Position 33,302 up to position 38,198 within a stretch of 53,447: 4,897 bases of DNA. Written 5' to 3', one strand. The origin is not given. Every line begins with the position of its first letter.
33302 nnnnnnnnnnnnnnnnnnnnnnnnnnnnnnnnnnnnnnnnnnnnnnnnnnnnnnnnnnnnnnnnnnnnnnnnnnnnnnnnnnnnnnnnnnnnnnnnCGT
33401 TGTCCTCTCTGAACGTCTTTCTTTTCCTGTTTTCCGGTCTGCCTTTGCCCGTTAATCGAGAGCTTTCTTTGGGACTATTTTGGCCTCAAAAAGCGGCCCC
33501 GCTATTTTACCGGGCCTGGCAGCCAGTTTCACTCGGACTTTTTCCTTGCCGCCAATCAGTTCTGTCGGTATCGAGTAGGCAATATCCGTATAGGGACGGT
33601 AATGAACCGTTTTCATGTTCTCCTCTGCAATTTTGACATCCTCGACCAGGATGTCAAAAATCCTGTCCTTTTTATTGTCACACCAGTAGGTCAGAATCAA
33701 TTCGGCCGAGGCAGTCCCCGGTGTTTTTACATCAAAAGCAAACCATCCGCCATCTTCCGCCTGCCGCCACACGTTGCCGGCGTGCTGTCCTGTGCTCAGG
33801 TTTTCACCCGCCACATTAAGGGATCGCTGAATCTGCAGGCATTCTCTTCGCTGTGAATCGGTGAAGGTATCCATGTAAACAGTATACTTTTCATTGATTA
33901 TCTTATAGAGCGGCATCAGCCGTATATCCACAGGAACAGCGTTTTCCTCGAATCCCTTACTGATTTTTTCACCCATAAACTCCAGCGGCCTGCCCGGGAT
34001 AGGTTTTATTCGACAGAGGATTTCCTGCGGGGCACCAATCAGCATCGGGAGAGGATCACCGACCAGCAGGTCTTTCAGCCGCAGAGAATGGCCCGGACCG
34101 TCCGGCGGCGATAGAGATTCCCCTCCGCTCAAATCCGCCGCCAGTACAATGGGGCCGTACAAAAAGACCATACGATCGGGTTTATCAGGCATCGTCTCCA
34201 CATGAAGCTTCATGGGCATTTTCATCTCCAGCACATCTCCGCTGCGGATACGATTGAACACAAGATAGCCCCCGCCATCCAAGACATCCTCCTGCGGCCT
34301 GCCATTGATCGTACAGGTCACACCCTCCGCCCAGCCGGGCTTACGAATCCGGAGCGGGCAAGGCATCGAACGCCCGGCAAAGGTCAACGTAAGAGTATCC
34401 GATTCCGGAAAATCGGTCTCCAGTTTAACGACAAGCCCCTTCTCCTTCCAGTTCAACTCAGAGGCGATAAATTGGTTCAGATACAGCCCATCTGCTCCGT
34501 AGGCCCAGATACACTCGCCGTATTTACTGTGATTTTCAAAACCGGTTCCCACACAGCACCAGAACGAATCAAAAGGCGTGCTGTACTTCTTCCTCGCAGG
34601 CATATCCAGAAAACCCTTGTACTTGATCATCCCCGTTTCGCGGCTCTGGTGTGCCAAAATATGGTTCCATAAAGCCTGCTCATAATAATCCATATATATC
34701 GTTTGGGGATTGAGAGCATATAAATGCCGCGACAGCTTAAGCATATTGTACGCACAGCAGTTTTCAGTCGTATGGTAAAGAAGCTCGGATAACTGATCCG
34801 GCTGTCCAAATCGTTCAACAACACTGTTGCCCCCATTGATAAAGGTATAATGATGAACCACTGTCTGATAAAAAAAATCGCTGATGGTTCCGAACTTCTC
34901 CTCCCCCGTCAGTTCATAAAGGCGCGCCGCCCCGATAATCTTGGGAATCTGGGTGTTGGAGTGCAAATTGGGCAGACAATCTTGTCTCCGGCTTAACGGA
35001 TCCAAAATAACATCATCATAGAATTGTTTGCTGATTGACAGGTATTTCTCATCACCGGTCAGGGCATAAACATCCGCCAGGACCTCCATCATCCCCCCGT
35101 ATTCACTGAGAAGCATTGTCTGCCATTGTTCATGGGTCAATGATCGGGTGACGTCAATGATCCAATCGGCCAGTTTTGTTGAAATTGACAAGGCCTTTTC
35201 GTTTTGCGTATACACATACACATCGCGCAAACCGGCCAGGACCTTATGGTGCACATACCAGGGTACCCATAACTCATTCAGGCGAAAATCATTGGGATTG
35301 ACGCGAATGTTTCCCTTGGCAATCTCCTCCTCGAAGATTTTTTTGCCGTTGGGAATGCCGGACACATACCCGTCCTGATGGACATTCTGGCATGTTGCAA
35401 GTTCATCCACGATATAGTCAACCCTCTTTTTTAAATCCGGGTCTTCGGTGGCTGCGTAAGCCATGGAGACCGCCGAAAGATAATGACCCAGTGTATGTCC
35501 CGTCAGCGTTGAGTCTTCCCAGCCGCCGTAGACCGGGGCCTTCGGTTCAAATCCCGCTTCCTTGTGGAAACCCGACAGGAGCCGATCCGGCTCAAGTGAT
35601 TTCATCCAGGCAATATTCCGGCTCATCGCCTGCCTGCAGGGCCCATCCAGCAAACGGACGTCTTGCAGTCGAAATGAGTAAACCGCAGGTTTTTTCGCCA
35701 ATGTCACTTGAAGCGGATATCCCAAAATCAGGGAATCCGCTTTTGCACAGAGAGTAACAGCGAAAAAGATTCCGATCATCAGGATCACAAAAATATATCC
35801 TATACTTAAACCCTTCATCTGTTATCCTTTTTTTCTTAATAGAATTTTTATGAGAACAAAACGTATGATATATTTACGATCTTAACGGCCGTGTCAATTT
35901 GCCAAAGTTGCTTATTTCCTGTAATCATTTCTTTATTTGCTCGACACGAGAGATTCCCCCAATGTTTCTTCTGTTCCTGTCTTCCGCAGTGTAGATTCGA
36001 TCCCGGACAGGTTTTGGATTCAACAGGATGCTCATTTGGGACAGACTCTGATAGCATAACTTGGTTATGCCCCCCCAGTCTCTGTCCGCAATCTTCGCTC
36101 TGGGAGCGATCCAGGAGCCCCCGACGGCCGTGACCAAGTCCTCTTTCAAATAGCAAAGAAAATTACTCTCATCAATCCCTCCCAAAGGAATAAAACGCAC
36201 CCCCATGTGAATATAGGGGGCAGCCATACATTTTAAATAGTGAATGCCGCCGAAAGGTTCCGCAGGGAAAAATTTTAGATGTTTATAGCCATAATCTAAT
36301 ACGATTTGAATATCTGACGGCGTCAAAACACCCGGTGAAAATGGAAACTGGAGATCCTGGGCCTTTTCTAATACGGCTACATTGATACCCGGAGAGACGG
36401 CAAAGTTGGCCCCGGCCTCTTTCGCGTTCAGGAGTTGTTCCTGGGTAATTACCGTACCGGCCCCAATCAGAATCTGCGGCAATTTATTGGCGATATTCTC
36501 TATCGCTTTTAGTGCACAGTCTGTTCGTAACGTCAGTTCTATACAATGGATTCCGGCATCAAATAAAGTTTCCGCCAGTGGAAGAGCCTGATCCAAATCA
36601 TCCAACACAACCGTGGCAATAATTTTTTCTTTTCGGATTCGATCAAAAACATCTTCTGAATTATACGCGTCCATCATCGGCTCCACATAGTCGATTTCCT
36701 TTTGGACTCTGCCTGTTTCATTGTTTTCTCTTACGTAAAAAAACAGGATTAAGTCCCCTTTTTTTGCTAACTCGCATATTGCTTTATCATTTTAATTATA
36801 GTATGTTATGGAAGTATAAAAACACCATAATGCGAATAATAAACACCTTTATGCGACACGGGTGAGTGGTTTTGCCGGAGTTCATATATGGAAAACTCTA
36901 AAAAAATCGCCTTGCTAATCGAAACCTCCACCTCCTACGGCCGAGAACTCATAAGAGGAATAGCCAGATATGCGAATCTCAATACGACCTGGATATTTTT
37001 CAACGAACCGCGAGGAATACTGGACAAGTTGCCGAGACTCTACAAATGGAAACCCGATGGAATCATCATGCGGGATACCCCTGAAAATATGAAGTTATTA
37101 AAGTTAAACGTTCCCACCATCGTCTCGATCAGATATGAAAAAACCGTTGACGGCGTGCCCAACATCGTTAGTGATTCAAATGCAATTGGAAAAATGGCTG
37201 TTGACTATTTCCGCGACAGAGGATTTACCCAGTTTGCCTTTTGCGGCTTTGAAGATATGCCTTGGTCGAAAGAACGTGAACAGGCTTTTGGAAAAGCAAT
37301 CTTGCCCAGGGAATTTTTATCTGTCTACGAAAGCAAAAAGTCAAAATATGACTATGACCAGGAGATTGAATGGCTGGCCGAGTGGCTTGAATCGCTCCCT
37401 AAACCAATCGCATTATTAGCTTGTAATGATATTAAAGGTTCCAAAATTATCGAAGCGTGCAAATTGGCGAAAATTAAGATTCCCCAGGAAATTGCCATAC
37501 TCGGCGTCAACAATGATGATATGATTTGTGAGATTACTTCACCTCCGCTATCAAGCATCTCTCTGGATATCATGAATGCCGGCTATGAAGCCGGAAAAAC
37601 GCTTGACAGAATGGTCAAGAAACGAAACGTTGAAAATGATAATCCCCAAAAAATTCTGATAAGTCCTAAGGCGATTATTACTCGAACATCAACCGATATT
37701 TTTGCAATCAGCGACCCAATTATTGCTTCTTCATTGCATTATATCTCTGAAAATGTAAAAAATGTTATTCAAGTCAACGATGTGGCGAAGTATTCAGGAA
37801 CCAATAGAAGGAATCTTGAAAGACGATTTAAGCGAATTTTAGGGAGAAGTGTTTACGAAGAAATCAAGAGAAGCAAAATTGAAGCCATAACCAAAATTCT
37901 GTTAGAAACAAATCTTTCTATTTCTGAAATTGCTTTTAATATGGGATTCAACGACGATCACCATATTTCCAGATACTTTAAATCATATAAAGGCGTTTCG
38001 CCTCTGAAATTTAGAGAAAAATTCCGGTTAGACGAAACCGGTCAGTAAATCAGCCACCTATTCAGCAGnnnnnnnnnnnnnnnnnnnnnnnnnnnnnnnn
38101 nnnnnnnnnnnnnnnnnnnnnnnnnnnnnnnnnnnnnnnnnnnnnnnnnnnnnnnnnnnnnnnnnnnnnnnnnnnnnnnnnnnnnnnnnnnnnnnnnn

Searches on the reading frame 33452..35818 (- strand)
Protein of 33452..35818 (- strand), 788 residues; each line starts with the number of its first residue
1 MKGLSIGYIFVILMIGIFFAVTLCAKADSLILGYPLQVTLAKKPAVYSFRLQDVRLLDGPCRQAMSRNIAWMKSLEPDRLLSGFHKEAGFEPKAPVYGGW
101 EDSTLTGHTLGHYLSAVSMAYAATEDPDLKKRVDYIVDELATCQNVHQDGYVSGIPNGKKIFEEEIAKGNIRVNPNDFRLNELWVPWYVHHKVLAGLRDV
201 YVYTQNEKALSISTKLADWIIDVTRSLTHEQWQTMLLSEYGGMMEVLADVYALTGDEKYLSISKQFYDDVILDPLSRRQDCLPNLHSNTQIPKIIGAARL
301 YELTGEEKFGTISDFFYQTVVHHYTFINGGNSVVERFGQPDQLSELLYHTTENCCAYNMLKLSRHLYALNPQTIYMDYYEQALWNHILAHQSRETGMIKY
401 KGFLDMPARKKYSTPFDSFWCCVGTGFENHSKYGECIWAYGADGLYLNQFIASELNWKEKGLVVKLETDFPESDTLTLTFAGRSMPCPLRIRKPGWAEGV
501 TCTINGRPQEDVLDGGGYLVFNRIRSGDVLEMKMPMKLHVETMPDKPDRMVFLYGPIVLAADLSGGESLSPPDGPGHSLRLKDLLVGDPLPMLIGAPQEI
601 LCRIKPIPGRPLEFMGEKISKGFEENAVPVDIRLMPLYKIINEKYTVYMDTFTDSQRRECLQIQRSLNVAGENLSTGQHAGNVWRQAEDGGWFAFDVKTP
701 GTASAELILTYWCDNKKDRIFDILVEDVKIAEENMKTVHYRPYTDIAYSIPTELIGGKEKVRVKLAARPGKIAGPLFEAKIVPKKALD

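Call 17: search_protein_families(library=pfam, proteins=[window:33452-35818:-], max_evalue=0.01)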
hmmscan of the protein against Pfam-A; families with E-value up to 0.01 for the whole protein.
window:33452-35818:- (788 aa): 6 families
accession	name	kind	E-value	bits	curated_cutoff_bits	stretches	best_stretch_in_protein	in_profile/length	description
PF07944.18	Beta-AFase-like_GH127_cat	-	6.1e-120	401.1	24.9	1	53-435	1-376/376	Beta-L-arabinofuranosidase, GH127 catalytic domain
PF20736.2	Glyco_hydro127M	-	1e-19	70.8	24.2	1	445-536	2-95/95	Beta-L-arabinofuranosidase, GH127 middle domain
PF20620.4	DUF6805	-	2.9e-12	47.5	27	1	669-781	23-132/133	Family of unknown function (DUF6805)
PF16375.10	DUF4986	-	0.0002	22.3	29.5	1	590-648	29-83/84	Domain of unknown function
PF07470.19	Glyco_hydro_88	-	0.00052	19.5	26.6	1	178-271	21-107/352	Glycosyl Hydrolase Family 88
PF06662.19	C5-epim_C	-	0.0081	16.1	23.3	0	240-268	31-59/188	D-glucuronyl C5-epimerase C-terminus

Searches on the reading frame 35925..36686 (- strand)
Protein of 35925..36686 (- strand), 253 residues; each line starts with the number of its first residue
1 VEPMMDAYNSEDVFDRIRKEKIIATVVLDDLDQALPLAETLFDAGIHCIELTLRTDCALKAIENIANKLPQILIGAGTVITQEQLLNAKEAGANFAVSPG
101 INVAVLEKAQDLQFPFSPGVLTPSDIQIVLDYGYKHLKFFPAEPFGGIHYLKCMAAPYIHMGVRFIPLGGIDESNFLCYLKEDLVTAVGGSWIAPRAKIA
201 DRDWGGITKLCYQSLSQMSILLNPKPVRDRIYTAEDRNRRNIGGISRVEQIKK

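Call 17: search_protein_families(library=pfam, proteins=[window:35925-36686:-], max_evalue=0.01)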
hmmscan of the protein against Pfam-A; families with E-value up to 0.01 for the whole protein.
window:35925-36686:- (253 aa): 1 family
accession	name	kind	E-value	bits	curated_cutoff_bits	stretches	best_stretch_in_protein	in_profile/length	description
PF01081.25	Aldolase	-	5.2e-63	212.5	27.8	1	15-210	3-196/196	KDPG and KHG aldolase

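Call 90: list_cluster_members(proteins=[window:35925-36686:-, window:45426-46349:-, window:22888-23979:-, window:21559-22845:-, window:33452-35818:-, window:40711-41952:-, window:3356-5149:+, window:36888-38048:+, window:44223-45395:-, window:19540-21495:-])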
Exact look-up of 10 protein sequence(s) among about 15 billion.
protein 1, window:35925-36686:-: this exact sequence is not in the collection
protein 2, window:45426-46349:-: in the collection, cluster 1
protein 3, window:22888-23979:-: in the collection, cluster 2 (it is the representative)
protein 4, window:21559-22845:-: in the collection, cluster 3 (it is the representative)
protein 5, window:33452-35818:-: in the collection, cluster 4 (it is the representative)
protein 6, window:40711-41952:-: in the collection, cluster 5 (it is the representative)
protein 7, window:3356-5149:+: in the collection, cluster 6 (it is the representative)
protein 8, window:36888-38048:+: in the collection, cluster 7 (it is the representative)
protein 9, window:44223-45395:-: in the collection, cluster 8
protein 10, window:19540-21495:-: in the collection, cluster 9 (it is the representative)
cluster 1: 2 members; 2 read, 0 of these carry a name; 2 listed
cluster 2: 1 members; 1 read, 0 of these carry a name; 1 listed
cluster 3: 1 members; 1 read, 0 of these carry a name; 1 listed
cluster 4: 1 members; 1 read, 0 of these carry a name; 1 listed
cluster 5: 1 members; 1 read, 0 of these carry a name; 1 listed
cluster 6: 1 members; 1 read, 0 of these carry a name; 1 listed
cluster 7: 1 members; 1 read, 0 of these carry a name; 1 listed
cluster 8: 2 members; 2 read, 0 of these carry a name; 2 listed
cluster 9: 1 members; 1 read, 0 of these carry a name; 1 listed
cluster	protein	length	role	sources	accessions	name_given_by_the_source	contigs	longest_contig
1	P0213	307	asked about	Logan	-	-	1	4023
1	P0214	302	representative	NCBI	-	-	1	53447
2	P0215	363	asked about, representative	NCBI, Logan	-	-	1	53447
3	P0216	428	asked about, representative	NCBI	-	-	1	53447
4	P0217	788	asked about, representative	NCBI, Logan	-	-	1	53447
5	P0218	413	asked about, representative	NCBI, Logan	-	-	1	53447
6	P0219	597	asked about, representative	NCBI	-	-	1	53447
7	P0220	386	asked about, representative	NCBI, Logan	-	-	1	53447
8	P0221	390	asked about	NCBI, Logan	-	-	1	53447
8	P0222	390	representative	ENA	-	-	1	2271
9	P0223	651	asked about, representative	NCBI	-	-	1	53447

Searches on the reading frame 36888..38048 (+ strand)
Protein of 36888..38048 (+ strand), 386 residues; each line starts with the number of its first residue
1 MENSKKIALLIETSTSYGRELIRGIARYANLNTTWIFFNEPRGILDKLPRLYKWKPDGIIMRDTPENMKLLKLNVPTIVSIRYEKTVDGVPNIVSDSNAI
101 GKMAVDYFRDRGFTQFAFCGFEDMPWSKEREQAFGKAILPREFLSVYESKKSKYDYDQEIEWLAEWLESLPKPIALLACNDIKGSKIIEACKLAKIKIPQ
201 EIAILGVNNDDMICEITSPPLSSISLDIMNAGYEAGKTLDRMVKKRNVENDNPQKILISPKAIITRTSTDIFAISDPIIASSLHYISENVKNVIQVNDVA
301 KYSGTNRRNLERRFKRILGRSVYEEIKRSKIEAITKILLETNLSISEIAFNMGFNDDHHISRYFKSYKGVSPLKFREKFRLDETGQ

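Call 17: search_protein_families(library=pfam, proteins=[window:36888-38048:+], max_evalue=0.01)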
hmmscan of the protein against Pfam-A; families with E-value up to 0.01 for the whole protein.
window:36888-38048:+ (386 aa): 4 families
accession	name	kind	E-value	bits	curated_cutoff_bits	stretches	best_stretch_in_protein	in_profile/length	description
PF13377.12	Peripla_BP_3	-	9e-31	107.6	26.5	1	105-269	1-167/167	Periplasmic binding protein-like domain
PF12833.13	HTH_18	-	1.2e-17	64.4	33.6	1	300-377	2-79/80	Helix-turn-helix domain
PF00165.29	HTH_AraC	-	2.5e-09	37.5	26.6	1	341-376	7-41/42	Bacterial regulatory helix-turn-helix proteins, AraC family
PF22177.2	PBP1_XylR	-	5.6e-05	23.8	27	1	6-78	1-75/98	XylR N-terminal domain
